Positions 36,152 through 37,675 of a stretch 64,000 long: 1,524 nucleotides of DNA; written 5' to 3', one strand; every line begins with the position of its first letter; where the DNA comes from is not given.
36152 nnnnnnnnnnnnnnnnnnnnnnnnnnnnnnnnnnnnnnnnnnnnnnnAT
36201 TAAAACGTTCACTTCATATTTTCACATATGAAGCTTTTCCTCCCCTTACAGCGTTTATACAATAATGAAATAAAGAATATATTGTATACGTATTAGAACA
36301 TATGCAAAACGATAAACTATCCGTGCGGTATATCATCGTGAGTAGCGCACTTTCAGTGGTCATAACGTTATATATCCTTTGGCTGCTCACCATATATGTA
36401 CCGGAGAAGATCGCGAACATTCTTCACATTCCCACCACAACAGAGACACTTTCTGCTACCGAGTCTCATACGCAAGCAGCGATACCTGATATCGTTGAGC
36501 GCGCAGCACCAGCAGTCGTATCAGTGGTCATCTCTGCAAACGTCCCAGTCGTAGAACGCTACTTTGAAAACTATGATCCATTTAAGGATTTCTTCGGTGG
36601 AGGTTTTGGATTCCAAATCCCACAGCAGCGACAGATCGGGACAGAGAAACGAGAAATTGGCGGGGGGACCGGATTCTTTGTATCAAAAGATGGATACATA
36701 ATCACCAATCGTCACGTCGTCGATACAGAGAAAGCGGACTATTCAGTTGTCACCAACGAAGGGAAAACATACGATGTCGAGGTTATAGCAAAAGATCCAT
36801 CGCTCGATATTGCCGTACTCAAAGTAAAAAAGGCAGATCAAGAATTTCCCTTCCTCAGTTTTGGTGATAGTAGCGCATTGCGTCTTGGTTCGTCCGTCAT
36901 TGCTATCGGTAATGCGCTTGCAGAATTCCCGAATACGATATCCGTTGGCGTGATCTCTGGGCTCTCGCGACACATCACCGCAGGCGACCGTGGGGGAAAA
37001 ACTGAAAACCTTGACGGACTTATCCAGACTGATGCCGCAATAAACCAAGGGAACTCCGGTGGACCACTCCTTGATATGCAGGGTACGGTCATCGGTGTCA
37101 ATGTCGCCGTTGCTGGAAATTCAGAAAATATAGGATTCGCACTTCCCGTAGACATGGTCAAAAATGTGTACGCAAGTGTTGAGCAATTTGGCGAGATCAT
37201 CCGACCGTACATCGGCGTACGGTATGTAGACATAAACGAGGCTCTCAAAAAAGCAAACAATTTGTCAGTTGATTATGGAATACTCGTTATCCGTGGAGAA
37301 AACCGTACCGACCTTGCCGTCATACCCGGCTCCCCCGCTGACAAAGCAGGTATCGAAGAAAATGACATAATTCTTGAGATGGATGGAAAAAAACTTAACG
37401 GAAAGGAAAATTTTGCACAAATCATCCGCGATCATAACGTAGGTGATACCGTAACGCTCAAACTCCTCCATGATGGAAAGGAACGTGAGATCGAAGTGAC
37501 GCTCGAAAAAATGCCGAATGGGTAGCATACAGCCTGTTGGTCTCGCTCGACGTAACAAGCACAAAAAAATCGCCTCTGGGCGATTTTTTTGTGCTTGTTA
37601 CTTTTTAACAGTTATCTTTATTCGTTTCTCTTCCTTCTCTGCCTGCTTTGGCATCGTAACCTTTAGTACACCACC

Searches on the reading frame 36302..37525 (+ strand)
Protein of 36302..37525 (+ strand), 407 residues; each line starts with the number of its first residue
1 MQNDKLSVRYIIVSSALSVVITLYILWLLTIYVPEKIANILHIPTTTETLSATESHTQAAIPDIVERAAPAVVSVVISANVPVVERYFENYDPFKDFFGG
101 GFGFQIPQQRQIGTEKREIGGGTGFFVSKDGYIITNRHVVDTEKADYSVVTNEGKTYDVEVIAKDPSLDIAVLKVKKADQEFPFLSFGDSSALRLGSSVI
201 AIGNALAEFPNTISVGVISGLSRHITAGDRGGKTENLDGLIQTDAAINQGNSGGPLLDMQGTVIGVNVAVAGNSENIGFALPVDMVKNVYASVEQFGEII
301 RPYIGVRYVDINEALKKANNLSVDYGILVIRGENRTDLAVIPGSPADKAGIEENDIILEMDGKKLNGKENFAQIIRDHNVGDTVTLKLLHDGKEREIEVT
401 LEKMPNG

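Call 42: search_protein_families(library=pfam, proteins=[window:36302-37525:+], max_evalue=0.00001)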
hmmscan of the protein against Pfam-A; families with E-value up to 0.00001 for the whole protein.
window:36302-37525:+ (407 aa): 5 families
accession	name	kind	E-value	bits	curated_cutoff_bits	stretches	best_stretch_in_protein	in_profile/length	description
PF13365.12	Trypsin_2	-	6.6e-35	121.4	27.6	1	122-266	1-144/144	Trypsin-like peptidase domain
PF00089.32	Trypsin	-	5.4e-19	69.3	20.6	1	122-288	27-218/220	Trypsin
PF13180.12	PDZ_2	-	9.6e-16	58.3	27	1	302-401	1-80/80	PDZ domain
PF17820.7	PDZ_6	-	7.5e-10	38.8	27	1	339-388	4-52/54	PDZ domain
PF00595.29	PDZ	-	4.4e-06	27.4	23.2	0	340-388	32-80/81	PDZ domain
